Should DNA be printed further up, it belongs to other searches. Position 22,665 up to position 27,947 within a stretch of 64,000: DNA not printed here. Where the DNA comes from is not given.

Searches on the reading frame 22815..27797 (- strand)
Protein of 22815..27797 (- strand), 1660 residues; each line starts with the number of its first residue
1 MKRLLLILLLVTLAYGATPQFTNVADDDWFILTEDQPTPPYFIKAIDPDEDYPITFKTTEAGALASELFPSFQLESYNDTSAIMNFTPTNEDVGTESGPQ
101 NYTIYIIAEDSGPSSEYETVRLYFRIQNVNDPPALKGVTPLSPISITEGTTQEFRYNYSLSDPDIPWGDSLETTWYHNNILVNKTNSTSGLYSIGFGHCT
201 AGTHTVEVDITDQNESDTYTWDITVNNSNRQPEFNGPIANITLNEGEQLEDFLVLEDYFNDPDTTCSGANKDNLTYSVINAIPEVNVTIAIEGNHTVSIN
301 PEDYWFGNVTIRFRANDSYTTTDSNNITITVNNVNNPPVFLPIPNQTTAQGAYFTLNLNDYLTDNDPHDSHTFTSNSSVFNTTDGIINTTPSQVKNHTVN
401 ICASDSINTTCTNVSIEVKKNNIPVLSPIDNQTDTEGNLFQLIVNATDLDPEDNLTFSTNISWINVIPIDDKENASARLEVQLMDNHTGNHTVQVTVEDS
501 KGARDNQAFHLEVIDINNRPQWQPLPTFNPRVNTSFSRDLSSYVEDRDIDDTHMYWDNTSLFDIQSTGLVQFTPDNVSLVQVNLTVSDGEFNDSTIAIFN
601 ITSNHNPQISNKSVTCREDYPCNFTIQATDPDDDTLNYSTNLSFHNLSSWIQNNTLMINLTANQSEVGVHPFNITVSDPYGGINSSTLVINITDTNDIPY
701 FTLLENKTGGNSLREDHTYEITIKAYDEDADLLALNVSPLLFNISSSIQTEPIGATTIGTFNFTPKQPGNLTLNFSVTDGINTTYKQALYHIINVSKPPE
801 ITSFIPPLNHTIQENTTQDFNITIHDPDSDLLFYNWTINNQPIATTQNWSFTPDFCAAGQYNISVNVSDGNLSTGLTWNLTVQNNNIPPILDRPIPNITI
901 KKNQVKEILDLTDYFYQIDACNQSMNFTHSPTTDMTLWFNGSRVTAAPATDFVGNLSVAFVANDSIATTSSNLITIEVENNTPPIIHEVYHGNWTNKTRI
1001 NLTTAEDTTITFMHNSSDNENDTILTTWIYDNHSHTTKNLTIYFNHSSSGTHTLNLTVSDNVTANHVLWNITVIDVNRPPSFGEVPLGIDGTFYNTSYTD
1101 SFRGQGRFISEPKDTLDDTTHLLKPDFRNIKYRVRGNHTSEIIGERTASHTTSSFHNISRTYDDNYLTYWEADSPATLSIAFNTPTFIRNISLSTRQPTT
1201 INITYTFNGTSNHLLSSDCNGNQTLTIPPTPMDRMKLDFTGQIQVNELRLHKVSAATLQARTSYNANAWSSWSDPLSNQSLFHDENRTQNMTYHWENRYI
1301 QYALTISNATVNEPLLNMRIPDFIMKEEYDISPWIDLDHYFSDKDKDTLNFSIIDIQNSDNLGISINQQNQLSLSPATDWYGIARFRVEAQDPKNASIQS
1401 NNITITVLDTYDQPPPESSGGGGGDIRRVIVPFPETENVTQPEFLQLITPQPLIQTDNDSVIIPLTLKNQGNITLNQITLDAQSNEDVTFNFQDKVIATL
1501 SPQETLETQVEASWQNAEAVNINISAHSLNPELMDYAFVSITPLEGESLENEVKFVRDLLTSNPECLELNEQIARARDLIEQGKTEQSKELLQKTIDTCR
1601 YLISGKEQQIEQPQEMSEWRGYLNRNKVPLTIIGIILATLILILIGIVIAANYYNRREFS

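Call 114: search_protein_families(library=pfam, proteins=[window:22815-27797:-], max_evalue=0.001)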
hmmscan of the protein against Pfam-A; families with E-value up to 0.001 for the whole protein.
window:22815-27797:- (1660 aa): 4 families
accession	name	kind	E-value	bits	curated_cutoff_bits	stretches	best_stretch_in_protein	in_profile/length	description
PF17963.7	Big_9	-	3.8e-29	101.8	23.6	2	604-691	1-89/89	Bacterial Ig domain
PF17892.7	Cadherin_5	-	1.6e-09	37.9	26.5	0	1341-1404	33-96/98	Cadherin-like domain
PF00801.26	PKD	-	1.9e-05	25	23.5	0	812-881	11-79/80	PKD domain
PF18911.6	PKD_4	-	2.7e-05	24.6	27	0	810-871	12-72/85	PKD domain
